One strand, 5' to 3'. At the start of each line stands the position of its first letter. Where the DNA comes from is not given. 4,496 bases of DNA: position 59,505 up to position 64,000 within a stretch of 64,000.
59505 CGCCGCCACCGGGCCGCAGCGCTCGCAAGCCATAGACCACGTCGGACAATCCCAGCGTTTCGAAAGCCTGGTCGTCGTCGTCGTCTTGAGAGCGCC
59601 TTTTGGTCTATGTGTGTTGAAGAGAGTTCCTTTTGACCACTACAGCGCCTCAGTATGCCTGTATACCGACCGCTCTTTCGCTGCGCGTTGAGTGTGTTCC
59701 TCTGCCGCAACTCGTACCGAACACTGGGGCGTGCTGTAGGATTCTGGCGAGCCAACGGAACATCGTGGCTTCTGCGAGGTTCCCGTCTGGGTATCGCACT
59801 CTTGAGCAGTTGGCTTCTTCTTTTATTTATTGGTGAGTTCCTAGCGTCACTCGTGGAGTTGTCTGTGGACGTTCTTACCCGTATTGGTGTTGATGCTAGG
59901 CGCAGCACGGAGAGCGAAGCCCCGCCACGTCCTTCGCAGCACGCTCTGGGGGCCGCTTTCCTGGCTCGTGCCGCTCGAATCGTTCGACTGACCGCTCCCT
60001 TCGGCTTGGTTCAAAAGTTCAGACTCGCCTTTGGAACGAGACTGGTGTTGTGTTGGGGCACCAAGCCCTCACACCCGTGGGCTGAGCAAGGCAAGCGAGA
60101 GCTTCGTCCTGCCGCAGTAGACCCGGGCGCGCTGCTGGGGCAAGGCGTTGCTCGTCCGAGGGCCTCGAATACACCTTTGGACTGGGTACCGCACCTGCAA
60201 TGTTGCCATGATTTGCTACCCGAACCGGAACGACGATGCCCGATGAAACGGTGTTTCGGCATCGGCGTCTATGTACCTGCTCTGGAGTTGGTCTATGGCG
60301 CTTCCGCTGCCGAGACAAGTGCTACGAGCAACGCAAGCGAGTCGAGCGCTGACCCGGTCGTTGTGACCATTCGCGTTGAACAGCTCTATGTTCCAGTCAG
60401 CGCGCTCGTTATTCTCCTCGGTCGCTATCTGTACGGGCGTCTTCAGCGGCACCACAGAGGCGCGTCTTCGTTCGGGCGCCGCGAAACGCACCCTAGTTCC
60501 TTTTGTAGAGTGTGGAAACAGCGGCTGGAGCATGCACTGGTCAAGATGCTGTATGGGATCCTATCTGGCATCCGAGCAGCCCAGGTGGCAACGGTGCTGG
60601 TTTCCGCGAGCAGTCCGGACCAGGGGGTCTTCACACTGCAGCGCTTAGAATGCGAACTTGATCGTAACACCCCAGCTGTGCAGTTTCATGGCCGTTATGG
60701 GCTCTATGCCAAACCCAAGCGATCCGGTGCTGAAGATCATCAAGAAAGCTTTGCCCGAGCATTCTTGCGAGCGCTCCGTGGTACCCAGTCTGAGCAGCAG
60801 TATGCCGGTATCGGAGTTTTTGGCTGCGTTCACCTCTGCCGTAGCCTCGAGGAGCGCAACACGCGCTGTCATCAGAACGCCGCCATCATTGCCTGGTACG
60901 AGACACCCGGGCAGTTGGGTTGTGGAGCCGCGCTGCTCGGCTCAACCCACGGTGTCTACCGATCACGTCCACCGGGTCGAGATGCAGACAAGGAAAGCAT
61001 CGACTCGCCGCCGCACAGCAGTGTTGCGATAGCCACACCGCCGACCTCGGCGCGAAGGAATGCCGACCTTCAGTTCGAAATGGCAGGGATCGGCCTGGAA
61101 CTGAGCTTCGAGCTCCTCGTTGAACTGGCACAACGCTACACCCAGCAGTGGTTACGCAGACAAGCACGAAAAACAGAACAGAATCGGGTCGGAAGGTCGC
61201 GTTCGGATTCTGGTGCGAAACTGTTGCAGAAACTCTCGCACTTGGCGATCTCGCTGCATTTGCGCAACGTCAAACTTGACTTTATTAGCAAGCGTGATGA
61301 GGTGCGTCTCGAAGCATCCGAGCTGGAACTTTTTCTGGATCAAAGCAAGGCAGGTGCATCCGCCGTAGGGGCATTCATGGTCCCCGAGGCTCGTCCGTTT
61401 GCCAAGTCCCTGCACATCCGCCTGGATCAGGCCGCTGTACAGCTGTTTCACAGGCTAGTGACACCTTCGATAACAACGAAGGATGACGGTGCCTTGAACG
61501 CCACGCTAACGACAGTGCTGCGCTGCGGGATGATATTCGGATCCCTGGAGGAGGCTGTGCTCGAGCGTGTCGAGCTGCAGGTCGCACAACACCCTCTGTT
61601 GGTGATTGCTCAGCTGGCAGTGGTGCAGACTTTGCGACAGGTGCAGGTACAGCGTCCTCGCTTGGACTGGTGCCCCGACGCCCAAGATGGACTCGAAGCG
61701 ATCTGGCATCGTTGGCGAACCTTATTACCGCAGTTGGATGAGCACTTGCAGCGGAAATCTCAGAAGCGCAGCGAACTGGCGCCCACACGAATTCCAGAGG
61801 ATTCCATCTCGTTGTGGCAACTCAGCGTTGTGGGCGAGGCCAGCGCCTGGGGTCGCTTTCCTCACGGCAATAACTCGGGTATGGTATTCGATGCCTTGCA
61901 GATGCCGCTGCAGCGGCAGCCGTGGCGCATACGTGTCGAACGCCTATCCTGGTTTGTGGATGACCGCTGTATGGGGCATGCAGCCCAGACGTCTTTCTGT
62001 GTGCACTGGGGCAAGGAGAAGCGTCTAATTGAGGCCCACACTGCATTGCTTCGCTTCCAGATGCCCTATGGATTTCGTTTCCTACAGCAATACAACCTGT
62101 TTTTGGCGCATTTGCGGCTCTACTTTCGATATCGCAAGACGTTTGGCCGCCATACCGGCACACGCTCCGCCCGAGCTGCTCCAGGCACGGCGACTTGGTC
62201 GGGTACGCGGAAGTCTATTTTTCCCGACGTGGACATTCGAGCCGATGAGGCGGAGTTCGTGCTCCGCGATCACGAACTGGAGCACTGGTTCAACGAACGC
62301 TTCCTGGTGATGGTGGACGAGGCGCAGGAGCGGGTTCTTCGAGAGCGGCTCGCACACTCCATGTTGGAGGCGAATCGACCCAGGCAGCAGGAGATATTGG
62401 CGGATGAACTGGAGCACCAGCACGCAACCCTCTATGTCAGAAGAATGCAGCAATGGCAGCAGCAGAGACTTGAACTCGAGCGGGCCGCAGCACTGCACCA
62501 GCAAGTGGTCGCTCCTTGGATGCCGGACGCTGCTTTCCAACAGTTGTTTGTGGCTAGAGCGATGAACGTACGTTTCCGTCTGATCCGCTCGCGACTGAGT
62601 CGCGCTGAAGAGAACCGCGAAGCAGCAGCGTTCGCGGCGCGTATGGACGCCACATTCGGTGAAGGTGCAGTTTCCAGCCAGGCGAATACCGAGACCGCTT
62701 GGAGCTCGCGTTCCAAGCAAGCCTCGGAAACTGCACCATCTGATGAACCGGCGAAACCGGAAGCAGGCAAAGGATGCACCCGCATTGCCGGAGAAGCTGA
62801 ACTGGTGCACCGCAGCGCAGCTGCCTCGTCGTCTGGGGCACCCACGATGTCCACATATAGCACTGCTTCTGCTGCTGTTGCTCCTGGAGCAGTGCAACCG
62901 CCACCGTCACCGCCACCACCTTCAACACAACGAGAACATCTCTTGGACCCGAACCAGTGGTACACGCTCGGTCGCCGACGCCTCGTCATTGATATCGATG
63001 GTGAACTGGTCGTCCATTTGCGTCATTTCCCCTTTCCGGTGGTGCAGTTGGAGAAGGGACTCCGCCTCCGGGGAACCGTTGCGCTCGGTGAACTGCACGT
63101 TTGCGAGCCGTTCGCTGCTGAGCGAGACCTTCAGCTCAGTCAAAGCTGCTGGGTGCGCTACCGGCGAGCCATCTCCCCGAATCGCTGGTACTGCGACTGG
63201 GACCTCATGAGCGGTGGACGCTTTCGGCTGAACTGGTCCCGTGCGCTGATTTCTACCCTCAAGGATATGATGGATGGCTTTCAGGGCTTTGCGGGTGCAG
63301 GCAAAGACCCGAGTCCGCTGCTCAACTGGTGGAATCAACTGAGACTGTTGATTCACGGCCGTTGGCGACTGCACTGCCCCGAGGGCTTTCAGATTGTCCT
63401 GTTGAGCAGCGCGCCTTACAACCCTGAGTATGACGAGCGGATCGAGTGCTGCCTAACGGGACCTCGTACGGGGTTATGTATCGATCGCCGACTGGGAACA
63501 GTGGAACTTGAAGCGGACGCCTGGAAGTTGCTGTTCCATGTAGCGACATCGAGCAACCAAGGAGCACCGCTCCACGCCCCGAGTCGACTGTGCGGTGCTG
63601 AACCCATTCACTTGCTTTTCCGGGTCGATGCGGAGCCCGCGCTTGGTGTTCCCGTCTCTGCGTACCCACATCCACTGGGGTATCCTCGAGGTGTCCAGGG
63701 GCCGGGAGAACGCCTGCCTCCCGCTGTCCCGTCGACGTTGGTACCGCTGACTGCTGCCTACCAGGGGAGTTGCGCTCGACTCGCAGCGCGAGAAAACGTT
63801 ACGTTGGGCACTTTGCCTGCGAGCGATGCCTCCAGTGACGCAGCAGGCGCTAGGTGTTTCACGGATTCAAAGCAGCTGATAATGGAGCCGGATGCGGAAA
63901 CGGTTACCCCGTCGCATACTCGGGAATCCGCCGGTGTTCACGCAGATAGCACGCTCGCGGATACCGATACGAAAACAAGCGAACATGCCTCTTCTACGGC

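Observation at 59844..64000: Giant stop-free reading frame missed by the ORF track runs off the 3' end of the window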

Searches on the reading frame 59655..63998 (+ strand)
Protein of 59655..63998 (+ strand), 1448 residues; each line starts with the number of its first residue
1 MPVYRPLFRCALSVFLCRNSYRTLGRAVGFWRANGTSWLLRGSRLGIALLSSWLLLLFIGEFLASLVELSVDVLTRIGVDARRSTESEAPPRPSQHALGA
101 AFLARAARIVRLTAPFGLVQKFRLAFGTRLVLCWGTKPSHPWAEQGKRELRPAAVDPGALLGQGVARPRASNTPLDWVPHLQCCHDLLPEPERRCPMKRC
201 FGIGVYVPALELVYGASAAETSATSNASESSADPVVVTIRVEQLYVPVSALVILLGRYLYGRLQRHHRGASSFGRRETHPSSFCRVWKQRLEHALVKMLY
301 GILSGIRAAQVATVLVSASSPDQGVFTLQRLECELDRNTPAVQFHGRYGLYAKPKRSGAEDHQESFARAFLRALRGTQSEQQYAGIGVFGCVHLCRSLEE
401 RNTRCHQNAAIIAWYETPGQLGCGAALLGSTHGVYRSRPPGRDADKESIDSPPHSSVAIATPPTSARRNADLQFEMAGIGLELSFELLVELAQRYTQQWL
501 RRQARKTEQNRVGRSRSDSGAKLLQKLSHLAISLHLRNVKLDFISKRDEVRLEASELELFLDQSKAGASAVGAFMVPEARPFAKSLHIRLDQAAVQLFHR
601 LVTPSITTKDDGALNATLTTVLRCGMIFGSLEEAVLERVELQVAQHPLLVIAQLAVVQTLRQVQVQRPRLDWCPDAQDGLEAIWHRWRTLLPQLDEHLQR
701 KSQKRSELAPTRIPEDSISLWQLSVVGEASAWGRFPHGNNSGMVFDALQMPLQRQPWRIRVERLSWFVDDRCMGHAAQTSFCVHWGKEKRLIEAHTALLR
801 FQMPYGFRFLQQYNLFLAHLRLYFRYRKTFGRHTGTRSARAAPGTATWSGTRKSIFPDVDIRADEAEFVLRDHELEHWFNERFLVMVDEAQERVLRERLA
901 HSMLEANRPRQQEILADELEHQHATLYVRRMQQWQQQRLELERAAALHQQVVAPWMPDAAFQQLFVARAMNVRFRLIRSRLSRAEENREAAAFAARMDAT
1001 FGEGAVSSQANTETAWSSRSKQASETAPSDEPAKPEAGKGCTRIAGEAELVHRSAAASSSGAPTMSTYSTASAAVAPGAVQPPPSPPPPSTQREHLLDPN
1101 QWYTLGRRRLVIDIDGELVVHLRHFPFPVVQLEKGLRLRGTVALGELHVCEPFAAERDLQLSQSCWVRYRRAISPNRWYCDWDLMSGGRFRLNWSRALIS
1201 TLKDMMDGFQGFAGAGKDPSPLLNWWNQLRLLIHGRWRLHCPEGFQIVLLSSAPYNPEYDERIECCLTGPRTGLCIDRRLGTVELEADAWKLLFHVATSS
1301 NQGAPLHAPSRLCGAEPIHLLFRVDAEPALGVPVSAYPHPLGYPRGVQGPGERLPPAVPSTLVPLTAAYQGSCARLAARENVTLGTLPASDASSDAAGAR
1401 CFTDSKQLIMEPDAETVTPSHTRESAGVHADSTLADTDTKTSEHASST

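Call 5: search_protein_families(library=pfam, proteins=[window:59655-63998:+], max_evalue=1)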
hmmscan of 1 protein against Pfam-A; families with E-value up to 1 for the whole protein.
window:59655-63998:+ (1448 aa): 1 family
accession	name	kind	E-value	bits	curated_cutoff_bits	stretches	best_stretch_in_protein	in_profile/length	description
PF10344.16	Hobbit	-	4.5e-16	57.7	24.5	2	1117-1256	1137-1275/2372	Hobbit/FMP27/BTLP2 family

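Call 7: find_homologous_proteins(query=window:59655-63998:+)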
Query window:59655-63998:+ (1448 aa): 1 proteins with E <= 0.001 among 8000 candidates.
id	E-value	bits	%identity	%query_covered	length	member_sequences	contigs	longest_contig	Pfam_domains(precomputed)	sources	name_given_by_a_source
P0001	5.7e-5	39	25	11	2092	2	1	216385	PF10344.16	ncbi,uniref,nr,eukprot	ncbi:hypothetical protein BU14_0203s0021 [Porphyra umbilicalis]|uniref:FMP27/BLTP2/Hobbit GFWDK moti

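Call 8: search_solved_structures(query=window:59655-63998:+, max_evalue=1)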
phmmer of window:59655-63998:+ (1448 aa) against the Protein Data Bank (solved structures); distinct sequences matched with E-value up to 1: 1.
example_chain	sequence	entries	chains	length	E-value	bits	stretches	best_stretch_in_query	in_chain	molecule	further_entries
8bcv_E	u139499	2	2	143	0.66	10.3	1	1053-1113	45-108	Photosystem I reaction center subunit IV | Photosystem I reaction center subunit IV A, chloroplastic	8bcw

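Call 21: search_protein_representatives(protein=window:60399-63998:+)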
Query: 1200 residues. Proteins with E-value up to 0.001 (for the whole library): 21; up to 1e-10: 2; up to 1e-30: 1. The best 21 are listed.
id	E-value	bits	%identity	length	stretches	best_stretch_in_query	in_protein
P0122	0.0e+00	1181.1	55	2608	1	2-1122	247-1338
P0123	2.4e-12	61.9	30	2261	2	846-1017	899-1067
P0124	6.6e-10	53.7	28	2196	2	850-992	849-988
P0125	1.9e-09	52.2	24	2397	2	849-1008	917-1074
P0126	2.9e-09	51.6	28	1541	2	847-991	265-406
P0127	6.6e-09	50.4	24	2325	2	595-752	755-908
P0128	2.8e-08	48.4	27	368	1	831-1028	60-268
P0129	2.4e-06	42.0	28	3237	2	854-1007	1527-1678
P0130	2.8e-06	41.7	27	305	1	873-1034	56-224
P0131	3.7e-06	41.3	23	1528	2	844-1008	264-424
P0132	4.2e-06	41.1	28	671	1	859-1014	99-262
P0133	5.2e-06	40.9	29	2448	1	871-1011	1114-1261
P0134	6.1e-06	40.6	27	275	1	870-1029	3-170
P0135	6.2e-06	40.6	24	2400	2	852-1007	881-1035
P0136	3.2e-05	38.2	28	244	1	912-1025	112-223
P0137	7.2e-05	37.1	25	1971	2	871-1061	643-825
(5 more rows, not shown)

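Call 24: search_protein_families(library=pfam, proteins=[P0122, P0123, P0124, P0125], max_evalue=0.01)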
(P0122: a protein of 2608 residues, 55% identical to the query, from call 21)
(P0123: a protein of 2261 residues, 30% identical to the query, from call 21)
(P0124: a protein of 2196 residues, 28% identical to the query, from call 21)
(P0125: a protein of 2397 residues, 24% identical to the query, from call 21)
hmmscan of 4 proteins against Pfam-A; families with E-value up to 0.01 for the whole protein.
P0122 (2608 aa): 1 family
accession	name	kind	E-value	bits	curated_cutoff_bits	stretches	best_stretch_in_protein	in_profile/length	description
PF10344.16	Hobbit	-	1.4e-13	49.4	24.5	1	1088-1217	1138-1266/2372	Hobbit/FMP27/BTLP2 family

P0123 (2261 aa): 2 families
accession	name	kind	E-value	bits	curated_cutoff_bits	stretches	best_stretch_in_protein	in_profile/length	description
PF10344.16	Hobbit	-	1.1e-53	182.4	24.5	2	711-1508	896-1675/2372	Hobbit/FMP27/BTLP2 family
PF03008.20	DUF234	-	2.5e-05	25.1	22.5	1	774-863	1-87/100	Archaea bacterial proteins of unknown function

P0124 (2196 aa): 1 family
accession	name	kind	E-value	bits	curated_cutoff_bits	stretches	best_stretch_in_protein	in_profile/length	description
PF10344.16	Hobbit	-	2.6e-53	181.2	24.5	2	658-1080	898-1344/2372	Hobbit/FMP27/BTLP2 family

P0125 (2397 aa): 1 family
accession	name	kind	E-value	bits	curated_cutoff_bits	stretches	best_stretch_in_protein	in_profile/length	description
PF10344.16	Hobbit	-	5.6e-44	150.2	24.5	2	749-1087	936-1287/2372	Hobbit/FMP27/BTLP2 family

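Call 26: list_cluster_members(proteins=[P0122, P0123, P0124, P0125, P0126, P0127, P0129, P0133, P0135, P0137])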
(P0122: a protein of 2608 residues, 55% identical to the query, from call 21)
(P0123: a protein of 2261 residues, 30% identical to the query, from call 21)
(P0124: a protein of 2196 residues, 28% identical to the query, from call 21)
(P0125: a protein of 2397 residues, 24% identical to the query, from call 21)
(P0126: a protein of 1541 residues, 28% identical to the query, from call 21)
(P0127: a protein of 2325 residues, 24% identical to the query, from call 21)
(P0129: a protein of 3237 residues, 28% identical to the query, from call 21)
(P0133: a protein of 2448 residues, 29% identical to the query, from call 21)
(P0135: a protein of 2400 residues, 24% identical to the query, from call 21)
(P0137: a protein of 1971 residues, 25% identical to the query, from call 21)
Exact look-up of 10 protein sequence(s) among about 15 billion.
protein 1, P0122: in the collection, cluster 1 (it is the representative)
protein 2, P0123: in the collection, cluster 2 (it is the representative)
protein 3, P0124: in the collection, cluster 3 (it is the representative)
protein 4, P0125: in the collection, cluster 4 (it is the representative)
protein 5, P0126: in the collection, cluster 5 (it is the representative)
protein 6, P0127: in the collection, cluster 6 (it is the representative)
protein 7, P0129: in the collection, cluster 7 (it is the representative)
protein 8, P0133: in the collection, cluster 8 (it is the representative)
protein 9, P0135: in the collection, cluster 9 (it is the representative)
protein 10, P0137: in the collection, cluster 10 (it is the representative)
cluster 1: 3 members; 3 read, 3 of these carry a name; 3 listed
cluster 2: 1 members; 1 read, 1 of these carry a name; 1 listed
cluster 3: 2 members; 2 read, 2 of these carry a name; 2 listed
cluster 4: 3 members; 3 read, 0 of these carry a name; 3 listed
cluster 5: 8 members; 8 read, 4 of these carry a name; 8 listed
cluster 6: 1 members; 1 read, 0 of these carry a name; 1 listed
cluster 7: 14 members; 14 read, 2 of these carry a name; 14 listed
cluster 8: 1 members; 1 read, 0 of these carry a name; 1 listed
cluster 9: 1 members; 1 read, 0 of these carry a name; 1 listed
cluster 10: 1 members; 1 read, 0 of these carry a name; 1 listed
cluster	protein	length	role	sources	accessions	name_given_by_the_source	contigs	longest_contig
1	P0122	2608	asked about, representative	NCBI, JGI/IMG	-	hypothetical protein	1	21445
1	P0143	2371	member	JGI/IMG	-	hypothetical protein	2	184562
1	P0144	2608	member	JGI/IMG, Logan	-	hypothetical protein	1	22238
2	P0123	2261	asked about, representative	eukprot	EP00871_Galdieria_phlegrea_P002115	jgi/Galph1/2904/GphlegSOOS_G1576.1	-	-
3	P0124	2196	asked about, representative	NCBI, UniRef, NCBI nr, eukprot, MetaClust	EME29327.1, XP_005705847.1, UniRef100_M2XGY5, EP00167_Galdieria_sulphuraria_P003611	uncharacterized protein Gasu_33330 [Galdieria sulphuraria] | FMP27/BLTP2/Hobbit GFWDK motif-containing RBG unit domain-containing protein n=1 ... | XP_005705847.1 hypothetical protein Gasu_33330 [Galdieria sulphuraria]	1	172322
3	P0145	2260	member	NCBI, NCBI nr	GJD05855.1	hypothetical protein Gasu2_03040 [Galdieria sulphuraria]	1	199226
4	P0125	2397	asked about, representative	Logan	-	-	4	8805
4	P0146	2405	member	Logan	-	-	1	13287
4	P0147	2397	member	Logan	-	-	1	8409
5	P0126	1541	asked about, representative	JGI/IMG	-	-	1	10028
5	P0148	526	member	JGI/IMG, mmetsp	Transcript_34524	Transcript_34524/g.135827 ORF Transcript_34524/g.135827 Transcript_34524/m.135827 ...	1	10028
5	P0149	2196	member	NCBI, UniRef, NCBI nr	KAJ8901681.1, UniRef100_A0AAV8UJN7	hypothetical protein NDN08_003887 [Rhodosorus marinus] | FMP27/BLTP2/Hobbit GFWDK motif-containing RBG unit domain-containing protein n=1 ...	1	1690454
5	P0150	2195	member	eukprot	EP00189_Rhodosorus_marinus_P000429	CAMPEP_0113958554 /NCGR_PEP_ID=MMETSP0011_2-20120614/3521_1 /TAXON_ID=101924 ...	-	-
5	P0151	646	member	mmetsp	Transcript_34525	Transcript_34525/g.135833 ORF Transcript_34525/g.135833 Transcript_34525/m.135833 ...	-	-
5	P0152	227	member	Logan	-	-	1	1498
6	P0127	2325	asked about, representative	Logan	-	-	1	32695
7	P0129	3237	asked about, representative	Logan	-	-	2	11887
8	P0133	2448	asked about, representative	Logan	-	-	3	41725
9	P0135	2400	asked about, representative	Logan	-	-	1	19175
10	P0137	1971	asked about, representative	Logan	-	-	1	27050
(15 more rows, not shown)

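Call 36: find_encoding_contigs(protein=P0122, flank=10000, max_places=4)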
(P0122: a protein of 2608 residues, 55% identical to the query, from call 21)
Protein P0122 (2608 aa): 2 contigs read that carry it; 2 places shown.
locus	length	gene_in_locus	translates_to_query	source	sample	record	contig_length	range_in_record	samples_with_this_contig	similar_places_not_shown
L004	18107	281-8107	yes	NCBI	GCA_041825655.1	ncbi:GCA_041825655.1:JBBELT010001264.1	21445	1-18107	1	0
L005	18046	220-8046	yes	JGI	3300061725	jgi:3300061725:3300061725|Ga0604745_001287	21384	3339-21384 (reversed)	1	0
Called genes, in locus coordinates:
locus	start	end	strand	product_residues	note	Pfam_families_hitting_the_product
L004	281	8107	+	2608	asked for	PF10344:Hobbit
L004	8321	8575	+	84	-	-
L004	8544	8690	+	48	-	-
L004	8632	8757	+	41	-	-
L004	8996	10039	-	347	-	-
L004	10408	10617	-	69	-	-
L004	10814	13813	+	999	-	PF03109:ABC1, PF00144:Beta-lactamase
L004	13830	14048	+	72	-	-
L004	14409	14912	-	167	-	-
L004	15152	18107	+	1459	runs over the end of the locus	PF00270:DEAD, PF04851:ResIII (weak), PF22527:DEXQc_Suv3 (weak), PF00271:Helicase_C (weak), PF08148:DSHCT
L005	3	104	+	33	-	?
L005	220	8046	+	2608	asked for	PF10344:Hobbit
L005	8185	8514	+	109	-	-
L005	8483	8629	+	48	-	-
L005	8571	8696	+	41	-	-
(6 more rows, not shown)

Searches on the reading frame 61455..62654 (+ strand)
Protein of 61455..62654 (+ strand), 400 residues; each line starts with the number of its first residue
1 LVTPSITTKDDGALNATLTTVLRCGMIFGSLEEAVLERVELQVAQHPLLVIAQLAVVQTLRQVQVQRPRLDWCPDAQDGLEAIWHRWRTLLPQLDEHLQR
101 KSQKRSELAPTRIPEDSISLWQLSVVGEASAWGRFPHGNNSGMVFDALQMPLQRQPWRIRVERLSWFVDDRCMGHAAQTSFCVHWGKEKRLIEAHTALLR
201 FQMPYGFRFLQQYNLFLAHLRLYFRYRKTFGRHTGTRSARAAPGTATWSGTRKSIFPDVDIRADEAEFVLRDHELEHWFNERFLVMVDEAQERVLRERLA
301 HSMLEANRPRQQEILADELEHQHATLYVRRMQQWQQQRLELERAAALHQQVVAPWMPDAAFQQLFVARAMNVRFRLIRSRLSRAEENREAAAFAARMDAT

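Call 11: search_protein_families(library=pfam, proteins=[window:61455-62654:+], max_evalue=1)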
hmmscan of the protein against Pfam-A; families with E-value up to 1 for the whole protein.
window:61455-62654:+ (400 aa): 1 family
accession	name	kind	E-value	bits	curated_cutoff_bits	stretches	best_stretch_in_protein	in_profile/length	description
PF10344.16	Hobbit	-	0.044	11.3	24.5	1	251-331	945-1030/2372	Hobbit/FMP27/BTLP2 family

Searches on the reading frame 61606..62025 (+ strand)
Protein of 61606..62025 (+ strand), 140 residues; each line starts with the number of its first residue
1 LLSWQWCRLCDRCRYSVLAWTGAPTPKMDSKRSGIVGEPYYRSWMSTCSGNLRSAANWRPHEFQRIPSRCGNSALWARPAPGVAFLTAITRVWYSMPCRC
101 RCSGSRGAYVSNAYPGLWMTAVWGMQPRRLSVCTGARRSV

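Call 75: search_protein_families(library=pfam, proteins=[window:61606-62025:+], max_evalue=0.1)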
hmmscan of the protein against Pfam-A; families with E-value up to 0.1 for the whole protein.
window:61606-62025:+ (140 aa): 0 families
